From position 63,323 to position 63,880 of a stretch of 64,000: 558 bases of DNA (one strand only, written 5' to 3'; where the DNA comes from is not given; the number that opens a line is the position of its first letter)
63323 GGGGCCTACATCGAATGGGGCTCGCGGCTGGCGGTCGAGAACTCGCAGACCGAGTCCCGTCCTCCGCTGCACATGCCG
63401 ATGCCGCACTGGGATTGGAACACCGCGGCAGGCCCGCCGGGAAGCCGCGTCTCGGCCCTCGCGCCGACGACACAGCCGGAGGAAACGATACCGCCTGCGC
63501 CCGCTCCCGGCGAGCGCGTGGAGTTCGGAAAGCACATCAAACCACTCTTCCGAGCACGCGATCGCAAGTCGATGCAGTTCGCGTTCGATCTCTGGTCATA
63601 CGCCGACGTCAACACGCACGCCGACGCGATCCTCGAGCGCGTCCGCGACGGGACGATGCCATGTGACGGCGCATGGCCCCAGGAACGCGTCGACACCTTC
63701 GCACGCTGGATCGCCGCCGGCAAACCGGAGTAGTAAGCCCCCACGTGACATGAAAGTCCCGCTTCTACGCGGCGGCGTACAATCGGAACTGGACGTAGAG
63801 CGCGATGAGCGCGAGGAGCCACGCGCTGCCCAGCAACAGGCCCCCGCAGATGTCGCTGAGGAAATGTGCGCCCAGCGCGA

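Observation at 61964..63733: Single polypeptide combining two CDGSH sites, a 4Fe-4S-like site, a truncated haemoglobin and an unknown Cys-containing C-terminal domain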

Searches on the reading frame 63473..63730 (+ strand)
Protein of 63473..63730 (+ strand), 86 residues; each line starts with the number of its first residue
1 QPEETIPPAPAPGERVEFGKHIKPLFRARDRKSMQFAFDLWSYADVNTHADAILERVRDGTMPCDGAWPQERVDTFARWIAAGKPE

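Call 29: search_protein_representatives(protein=window:63473-63730:+)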
Query: 86 residues. Proteins with E-value up to 0.001 (for the whole library): 1268; up to 1e-10: 475; up to 1e-30: 3. The best 150 are listed.
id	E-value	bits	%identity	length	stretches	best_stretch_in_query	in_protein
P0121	4.1e-50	183.7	41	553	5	16-86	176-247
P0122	1.6e-39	149.7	58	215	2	6-85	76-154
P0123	2.6e-31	123.5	67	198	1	4-85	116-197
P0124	2.2e-28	114.1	68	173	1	9-85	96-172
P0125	4.4e-28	113.2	64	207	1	2-84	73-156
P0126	4.8e-28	113.1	62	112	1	8-85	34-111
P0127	9.3e-28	112.2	68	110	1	12-84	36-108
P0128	1.5e-27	111.5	60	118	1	2-85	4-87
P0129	1.8e-27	111.3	65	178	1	7-83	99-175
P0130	4.2e-27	110.1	65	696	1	5-83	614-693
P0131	9.4e-27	108.9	70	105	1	16-85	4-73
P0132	9.7e-27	108.9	60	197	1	4-85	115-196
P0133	1.1e-26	108.7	62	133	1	7-83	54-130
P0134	1.1e-26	108.7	63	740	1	4-84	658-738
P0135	2.8e-26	107.4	60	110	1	4-83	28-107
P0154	1.8e-24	101.7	65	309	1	1-83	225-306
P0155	1.8e-24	101.7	63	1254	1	9-83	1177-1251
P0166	1.6e-23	98.6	59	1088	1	8-83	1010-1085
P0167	1.7e-23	98.5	63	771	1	11-85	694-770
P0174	7.1e-23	96.5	56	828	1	6-83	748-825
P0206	3.0e-20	88.1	52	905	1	5-84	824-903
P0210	5.4e-20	87.3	47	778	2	18-86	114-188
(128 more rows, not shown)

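Call 30: search_protein_families(library=pfam, proteins=[P0121, P0130, P0134, P0155, P0166, P0167, P0174, P0206, P0210, P0154], max_evalue=0.001)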
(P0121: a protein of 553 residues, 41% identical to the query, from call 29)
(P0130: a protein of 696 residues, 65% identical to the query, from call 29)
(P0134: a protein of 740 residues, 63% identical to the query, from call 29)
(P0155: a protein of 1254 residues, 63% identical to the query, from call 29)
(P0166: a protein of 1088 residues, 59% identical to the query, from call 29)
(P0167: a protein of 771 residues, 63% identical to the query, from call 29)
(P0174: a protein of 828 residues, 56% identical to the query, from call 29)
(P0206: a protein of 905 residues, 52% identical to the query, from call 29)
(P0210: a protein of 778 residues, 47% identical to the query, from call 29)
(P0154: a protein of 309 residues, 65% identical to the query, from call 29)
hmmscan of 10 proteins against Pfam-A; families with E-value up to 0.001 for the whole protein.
P0121 (553 aa): 0 families

P0130 (696 aa): 2 families
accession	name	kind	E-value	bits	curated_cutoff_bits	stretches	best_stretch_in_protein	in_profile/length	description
PF09360.15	zf-CDGSH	-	2e-30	105.3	29.5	2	419-468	1-48/48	Iron-binding zinc finger CDGSH type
PF06902.16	Fer4_19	-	2.7e-16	59.8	24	1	333-394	1-62/64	Divergent 4Fe-4S mono-cluster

P0134 (740 aa): 4 families
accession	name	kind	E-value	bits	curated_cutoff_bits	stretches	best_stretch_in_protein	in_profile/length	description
PF09360.15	zf-CDGSH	-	3.3e-29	101.3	29.5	2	434-483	1-48/48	Iron-binding zinc finger CDGSH type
PF06902.16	Fer4_19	-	7.7e-18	64.7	24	1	352-411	3-62/64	Divergent 4Fe-4S mono-cluster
PF01152.27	Bac_globin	-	5.4e-08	33.5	21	1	497-596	1-101/121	Bacterial-like globin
PF12902.13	Ferritin-like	-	8.6e-06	26.2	22.3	1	18-70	162-220/221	Ferritin-like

P0155 (1254 aa): 3 families
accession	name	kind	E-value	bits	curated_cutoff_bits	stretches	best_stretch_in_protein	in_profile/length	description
PF12902.13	Ferritin-like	-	8.7e-42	143.9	22.3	1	42-263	2-217/221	Ferritin-like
PF09360.15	zf-CDGSH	-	6.1e-30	103.7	29.5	2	952-1001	1-48/48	Iron-binding zinc finger CDGSH type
PF06902.16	Fer4_19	-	8.1e-18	64.7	24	1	866-927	1-62/64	Divergent 4Fe-4S mono-cluster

P0166 (1088 aa): 3 families
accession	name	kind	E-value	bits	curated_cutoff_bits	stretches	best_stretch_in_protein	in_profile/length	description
PF12902.13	Ferritin-like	-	5e-40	138.1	22.3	1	49-272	2-219/221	Ferritin-like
PF09360.15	zf-CDGSH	-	1.3e-29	102.7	29.5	2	793-842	1-48/48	Iron-binding zinc finger CDGSH type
PF06902.16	Fer4_19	-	5.9e-17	61.9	24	1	707-768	1-62/64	Divergent 4Fe-4S mono-cluster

P0167 (771 aa): 3 families
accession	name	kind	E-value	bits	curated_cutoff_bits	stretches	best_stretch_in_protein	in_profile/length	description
PF09360.15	zf-CDGSH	-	1.8e-28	99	29.5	2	465-514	1-48/48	Iron-binding zinc finger CDGSH type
PF06902.16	Fer4_19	-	1.2e-14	54.5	24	1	381-441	1-61/64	Divergent 4Fe-4S mono-cluster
PF01152.27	Bac_globin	-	2.3e-13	50.8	21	1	530-628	1-100/121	Bacterial-like globin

P0174 (828 aa): 3 families
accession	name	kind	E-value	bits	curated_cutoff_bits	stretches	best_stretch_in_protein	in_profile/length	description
PF09360.15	zf-CDGSH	-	7.2e-30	103.4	29.5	2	518-567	1-48/48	Iron-binding zinc finger CDGSH type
PF06902.16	Fer4_19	-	3.8e-18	65.7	24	1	434-495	1-62/64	Divergent 4Fe-4S mono-cluster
PF01152.27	Bac_globin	-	4e-09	37.1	21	1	583-681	1-100/121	Bacterial-like globin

P0206 (905 aa): 4 families
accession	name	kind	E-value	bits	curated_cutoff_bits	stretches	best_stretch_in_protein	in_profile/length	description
PF09360.15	zf-CDGSH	-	1.3e-28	99.4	29.5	2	598-647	1-48/48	Iron-binding zinc finger CDGSH type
PF12902.13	Ferritin-like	-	4.1e-18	66.5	22.3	1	35-228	3-194/221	Ferritin-like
PF06902.16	Fer4_19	-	5.3e-16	58.8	24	1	514-575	1-62/64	Divergent 4Fe-4S mono-cluster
PF01152.27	Bac_globin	-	3.5e-09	37.3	21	1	663-762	1-101/121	Bacterial-like globin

P0210 (778 aa): 1 family
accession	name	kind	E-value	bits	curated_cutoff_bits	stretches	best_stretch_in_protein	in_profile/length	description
PF14518.11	Haem_oxygenas_2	-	4.8e-19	69.3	28.9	1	290-468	2-173/177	Iron-containing redox enzyme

P0154 (309 aa): 1 family
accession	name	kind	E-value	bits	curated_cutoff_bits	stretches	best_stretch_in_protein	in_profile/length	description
PF07883.17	Cupin_2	-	1.7e-05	24.9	27.2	1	3-47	26-69/70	Cupin domain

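Call 37: search_solved_structures(query=A2, max_evalue=10, show_alignments=3)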
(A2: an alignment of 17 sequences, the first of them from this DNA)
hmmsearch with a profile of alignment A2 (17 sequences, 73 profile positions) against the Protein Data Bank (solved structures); distinct sequences matched with E-value up to 10: 1.
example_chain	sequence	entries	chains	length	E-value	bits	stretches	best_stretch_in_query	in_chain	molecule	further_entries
5yy2_A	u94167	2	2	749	2.5e-10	43.5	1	2-71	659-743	Uncharacterized protein AsqI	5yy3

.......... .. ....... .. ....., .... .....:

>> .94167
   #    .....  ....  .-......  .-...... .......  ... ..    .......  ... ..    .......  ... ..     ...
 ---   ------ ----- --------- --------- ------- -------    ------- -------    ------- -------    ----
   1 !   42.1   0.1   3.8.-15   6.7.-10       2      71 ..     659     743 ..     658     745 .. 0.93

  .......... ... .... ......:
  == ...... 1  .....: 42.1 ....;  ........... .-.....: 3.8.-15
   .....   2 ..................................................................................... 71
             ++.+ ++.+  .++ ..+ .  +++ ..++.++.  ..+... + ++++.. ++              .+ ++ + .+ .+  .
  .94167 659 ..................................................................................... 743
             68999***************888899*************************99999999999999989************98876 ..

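Call 38: search_protein_families(library=pfam, alignment_id=A2, max_evalue=10)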
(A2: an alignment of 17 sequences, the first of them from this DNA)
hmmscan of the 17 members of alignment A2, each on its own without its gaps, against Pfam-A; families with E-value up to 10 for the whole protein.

A. member 1, seq(73 aa): 0 families

B. families by the number of members that match (of 17 scanned): 5 families
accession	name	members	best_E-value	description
PF07443.18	HARP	1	0.056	HepA-related protein (HARP)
PF18514.6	MDY2_C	1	0.071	Ubiquitin-like protein MDY2, C-terminal domain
PF09437.15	Pombe_5TM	1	0.1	Pombe specific 5TM protein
PF00570.28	HRDC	1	0.1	HRDC domain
PF10748.14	HofP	1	0.19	DNA utilization proteins HofP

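Call 57: predict_structure(alignment_id=A3)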
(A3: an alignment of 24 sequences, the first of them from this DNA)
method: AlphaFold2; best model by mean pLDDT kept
length: 80 residues; sequences in the alignment: 24
mean_pLDDT: 86.0   pTM: 0.75
mean pLDDT of the five models: 86.0, 85.9, 85.4, 85.1, 83.0
residues with pLDDT >= 90: 34; 70-90: 40; 50-70: 6; < 50: 0
segments of 3 or more residues with pLDDT < 50: none
pLDDT, mean of each block of 10 residues (from residue 1): 80 90 83 90 91 74 87 93
secondary structure, 60 per line:
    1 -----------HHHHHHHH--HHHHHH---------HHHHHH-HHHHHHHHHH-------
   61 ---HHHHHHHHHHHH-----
elements in order: H12-19 H22-27 H37-42 H44-53 H64-75

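Call 60: fold_search(model_id=the predicted structure, library=pdb)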
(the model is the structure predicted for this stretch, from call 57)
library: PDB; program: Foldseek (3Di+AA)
matches with E <= 10: 18; with E <= 0.001: 0
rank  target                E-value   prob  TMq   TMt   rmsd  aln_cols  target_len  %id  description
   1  1rzr_A                3.9e+00  0.05  0.22  0.08   7.1        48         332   21  crystal structure of transcriptional regulator-phosphoprotein-DNA complex (released 2004-10-12)
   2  9nri_BW               4.2e+00  0.12  0.34  0.40   4.6        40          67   25  Methanosarcina acetivorans 50S subunit obtained from acetate-grown cells (released 2025-09-24)
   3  8gzh_D                5.4e+00  0.08  0.31  0.05   4.2        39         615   15  Cryo-EM structure of Synechocystis sp. PCC 6803 CTP-bound RPitc (released 2023-04-19)
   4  3t69_A                6.6e+00  0.02  0.27  0.11   8.9        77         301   14  Crystal structure of a putative 2-dehydro-3-deoxygalactonokinase protein from Sinorhizobium meliloti (released 2011-08-17)
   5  5njd_B                6.6e+00  0.02  0.28  0.18  13.8        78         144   15  Structure of Interleukin 23 in complex with Briakinumab FAb (released 2018-01-03)
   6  6lch                  7.0e+00  0.03  0.34  0.14  10.3        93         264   14  Pseudomonas aeruginosa 5086 (PA5086) (released 2020-05-13)
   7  5dcq_C                7.0e+00  0.01  0.19  0.14   9.3        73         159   11  Crystal structure of bacterial adhesin, FNE from Streptococcus equi spp. equi. (released 2016-06-29)
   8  8ej5_A                7.0e+00  0.01  0.19  0.07   7.9        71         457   14  Tail tip structure of Staphylococcus phage Andhra (released 2022-12-14)
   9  2no8_MODEL_1_A        7.5e+00  0.01  0.21  0.20  12.6        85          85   19  NMR Structure analysis of the colicin immuntiy protein IM2 (released 2007-11-06)
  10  6c12_A                7.5e+00  0.01  0.16  0.04  12.9        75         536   12  SDHA-SDHE complex (released 2018-03-07)
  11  3t0y_C                8.0e+00  0.02  0.23  0.17  10.6        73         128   18  Structure of the PhyR anti-anti-sigma domain bound to the anti-sigma factor, NepR (released 2012-05-02)
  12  7nyw_F                8.0e+00  0.02  0.25  0.13  11.1        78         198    9  Cryo-EM structure of the MukBEF-MatP-DNA head module (released 2021-07-07)
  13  3umc_A                8.0e+00  0.01  0.23  0.10  10.9        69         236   19  Crystal Structure of the L-2-Haloacid Dehalogenase PA0810 (released 2012-11-14)
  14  8gzg_D                8.6e+00  0.05  0.31  0.05   4.2        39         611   15  Cryo-EM structure of Synechocystis sp. PCC 6803 RPitc (released 2023-04-19)
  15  4jw3_D                8.6e+00  0.01  0.18  0.16   9.4        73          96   11  Selection of specific protein binders for pre-defined targets from an optimized library of artificial helicoidal repea (released 2013-09-25)
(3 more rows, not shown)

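Call 66: search_protein_families(library=pfam, proteins=[P0155], max_evalue=0.001)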
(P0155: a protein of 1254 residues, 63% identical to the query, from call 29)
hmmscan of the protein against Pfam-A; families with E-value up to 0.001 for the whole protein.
P0155 (1254 aa): 3 families
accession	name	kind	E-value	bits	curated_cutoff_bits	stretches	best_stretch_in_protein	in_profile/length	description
PF12902.13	Ferritin-like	-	8.7e-42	143.9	22.3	1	42-263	2-217/221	Ferritin-like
PF09360.15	zf-CDGSH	-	6.1e-30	103.7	29.5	2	952-1001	1-48/48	Iron-binding zinc finger CDGSH type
PF06902.16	Fer4_19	-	8.1e-18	64.7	24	1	866-927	1-62/64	Divergent 4Fe-4S mono-cluster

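Call 76: find_homologous_proteins(query=A2, max_evalue=0.001)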
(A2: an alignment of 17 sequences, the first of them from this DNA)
Query A2 (17 sequences) (73 aa, profile of the alignment): 4300 proteins with E <= 0.001 among 4508 candidates; the best 120 are listed.
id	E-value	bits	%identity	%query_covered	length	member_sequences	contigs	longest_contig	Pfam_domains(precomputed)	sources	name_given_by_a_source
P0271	5.8e-31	124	85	99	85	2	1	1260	-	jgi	jgi:hypothetical protein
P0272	1.2e-30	123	68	95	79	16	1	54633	-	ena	-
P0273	1.3e-30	123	68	93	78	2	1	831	-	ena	-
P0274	1.6e-30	123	65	95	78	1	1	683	-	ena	-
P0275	1.8e-30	122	73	97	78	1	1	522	-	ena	-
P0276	2.0e-30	122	67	99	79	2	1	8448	-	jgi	jgi:hypothetical protein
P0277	2.2e-30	122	63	96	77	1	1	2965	-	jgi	jgi:hypothetical protein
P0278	2.6e-30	122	77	100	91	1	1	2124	-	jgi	jgi:hypothetical protein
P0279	2.7e-30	122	67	99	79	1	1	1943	-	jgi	-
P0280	2.8e-30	122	63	93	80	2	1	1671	-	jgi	jgi:hypothetical protein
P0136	2.9e-30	122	70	92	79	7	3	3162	-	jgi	jgi:hypothetical protein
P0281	3.2e-30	122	67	95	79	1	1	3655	-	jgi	jgi:hypothetical protein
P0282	3.2e-30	122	79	100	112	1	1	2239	-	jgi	jgi:hypothetical protein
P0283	3.6e-30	122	70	95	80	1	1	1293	-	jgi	jgi:hypothetical protein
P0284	3.6e-30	122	63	97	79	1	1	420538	-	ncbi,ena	-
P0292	4.6e-30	121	70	96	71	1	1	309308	-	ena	-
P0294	4.9e-30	121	74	100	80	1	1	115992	-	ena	-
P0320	7.2e-30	121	63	99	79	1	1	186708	-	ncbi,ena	-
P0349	1.0e-29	120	64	99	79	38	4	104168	-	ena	-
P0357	1.1e-29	120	65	97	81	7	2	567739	-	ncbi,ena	-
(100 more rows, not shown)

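Call 77: find_encoding_contigs(protein=P0284, flank=5000, max_places=1)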
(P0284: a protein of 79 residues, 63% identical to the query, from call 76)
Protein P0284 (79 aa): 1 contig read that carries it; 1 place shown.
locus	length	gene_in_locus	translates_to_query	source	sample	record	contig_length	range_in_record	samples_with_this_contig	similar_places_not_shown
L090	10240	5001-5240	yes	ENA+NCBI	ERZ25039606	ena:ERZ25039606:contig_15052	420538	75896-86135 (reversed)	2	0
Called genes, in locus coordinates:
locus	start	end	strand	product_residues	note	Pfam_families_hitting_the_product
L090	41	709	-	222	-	-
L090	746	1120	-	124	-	-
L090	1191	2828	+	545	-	PF17912:OB_MalK, PF14742:GDE_N_bis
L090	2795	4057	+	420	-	PF06202:GDE_C (faint), PF22422:MGH1-like_GH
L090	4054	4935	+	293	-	PF00296:Bac_luciferase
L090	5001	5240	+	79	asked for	-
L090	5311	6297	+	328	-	PF01699:Na_Ca_ex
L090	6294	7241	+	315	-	-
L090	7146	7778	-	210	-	PF01810:LysE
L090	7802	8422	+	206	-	-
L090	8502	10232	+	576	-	PF00512:HisKA, PF13581:HATPase_c_2 (weak), PF02518:HATPase_c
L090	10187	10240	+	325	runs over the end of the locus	-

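Call 78: find_encoding_contigs(protein=P0357, flank=5000, max_places=1)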
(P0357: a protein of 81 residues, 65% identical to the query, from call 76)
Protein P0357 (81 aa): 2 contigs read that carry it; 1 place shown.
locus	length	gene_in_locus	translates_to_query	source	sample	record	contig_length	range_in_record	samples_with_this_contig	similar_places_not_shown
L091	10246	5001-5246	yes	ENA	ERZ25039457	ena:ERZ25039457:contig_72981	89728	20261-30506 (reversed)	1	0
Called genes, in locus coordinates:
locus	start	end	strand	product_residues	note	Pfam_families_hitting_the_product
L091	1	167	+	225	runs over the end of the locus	-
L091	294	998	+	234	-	-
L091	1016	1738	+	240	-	-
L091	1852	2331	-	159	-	-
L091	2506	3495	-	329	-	PF02126:PTE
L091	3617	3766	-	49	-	-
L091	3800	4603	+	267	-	-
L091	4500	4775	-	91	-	-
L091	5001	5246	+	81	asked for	-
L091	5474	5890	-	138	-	PF12680:SnoaL_2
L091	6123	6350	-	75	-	-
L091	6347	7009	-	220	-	PF01418:HTH_6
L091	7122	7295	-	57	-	-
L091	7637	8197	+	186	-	PF03988:DUF347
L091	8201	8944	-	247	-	PF00106:adh_short, PF08659:KR, PF13561:adh_short_C2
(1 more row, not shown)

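Call 79: find_encoding_contigs(protein=P0320, flank=5000, max_places=1)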
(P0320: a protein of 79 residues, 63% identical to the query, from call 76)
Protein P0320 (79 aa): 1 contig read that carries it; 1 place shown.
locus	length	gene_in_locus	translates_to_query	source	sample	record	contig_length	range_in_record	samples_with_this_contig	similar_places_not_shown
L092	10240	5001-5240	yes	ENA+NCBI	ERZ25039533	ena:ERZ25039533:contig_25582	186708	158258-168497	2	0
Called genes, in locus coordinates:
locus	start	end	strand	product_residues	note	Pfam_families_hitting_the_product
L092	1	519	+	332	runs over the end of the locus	PF04185:Phosphoesterase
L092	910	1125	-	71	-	-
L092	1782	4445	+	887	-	PF13191:AAA_16, PF00196:GerE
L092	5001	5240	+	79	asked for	-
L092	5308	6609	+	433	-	PF12902:Ferritin-like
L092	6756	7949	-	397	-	PF06772:LtrA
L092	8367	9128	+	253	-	PF13460:NAD_binding_10 (weak)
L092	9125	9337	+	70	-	-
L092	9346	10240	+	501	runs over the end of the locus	-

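Call 80: find_encoding_contigs(protein=P0349, flank=4000, max_places=2)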
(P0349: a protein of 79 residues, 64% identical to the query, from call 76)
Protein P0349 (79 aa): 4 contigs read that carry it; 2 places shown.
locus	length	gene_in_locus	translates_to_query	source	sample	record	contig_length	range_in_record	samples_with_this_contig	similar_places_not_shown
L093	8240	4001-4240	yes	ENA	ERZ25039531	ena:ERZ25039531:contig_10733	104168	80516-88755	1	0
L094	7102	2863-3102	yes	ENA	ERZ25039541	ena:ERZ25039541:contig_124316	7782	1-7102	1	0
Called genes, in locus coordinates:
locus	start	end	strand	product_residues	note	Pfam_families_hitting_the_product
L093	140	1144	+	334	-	PF04542:Sigma70_r2, PF12680:SnoaL_2 (faint), PF08281:Sigma70_r4_2, PF22233:PhyR_sigma-like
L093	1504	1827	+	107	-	-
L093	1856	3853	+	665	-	PF06480:FtsH_ext (weak), PF06068:TIP49 (faint), PF00004:AAA, PF17862:AAA_lid_3, PF01434:Peptidase_M41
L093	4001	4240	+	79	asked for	-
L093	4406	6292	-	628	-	PF06965:Na_H_antiport_1, PF13462:Thioredoxin_4, PF01323:DSBA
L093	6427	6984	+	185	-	PF01872:RibD_C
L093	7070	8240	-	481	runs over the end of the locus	PF00083:Sugar_tr (weak), PF07690:MFS_1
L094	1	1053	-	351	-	?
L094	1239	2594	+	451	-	PF06068:TIP49 (faint), PF00004:AAA, PF07728:AAA_5 (faint), PF17862:AAA_lid_3, PF01434:Peptidase_M41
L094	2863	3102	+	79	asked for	-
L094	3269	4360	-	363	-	PF06965:Na_H_antiport_1, PF13462:Thioredoxin_4, PF01323:DSBA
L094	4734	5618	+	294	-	-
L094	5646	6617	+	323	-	PF00296:Bac_luciferase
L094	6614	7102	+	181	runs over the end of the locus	PF01814:Hemerythrin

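Call 81: find_encoding_contigs(protein=P0292, flank=4000, max_places=1)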
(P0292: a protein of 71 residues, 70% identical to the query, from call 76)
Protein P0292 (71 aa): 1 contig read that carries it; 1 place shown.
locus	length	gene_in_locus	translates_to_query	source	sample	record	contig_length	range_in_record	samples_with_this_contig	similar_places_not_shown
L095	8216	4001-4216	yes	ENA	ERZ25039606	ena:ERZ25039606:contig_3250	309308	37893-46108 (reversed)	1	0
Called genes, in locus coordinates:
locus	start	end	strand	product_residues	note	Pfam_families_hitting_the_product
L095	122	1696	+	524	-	PF01928:CYTH (weak), PF05235:CHAD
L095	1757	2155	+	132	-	PF13031:DUF3892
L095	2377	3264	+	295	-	PF09360:zf-CDGSH, PF06902:Fer4_19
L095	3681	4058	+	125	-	-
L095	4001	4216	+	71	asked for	-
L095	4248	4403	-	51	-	PF11829:DUF3349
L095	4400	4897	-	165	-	PF11829:DUF3349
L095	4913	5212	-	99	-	-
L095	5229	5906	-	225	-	PF01384:PHO4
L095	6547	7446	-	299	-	PF03976:PPK2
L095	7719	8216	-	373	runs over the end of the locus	PF00723:Glyco_hydro_15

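Call 82: find_encoding_contigs(protein=P0294, flank=4000, max_places=1)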
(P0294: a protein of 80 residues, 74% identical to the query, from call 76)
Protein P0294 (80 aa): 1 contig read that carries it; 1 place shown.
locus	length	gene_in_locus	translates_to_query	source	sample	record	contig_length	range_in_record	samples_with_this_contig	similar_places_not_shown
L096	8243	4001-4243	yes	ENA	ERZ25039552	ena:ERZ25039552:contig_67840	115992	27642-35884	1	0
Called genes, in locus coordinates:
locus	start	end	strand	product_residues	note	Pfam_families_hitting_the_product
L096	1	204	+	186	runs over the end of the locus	PF03176:MMPL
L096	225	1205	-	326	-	PF00126:HTH_1, PF03466:LysR_substrate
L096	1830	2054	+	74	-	-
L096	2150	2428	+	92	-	PF03795:YCII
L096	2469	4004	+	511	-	PF09360:zf-CDGSH, PF06902:Fer4_19, PF09360:zf-CDGSH, PF01152:Bac_globin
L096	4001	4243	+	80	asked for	-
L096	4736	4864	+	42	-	-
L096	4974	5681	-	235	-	PF12697:Abhydrolase_6, PF00561:Abhydrolase_1 (faint), PF06821:Ser_hydrolase (faint)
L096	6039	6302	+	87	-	-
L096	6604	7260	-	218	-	PF01027:Bax1-I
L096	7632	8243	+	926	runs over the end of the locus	PF13191:AAA_16, PF00196:GerE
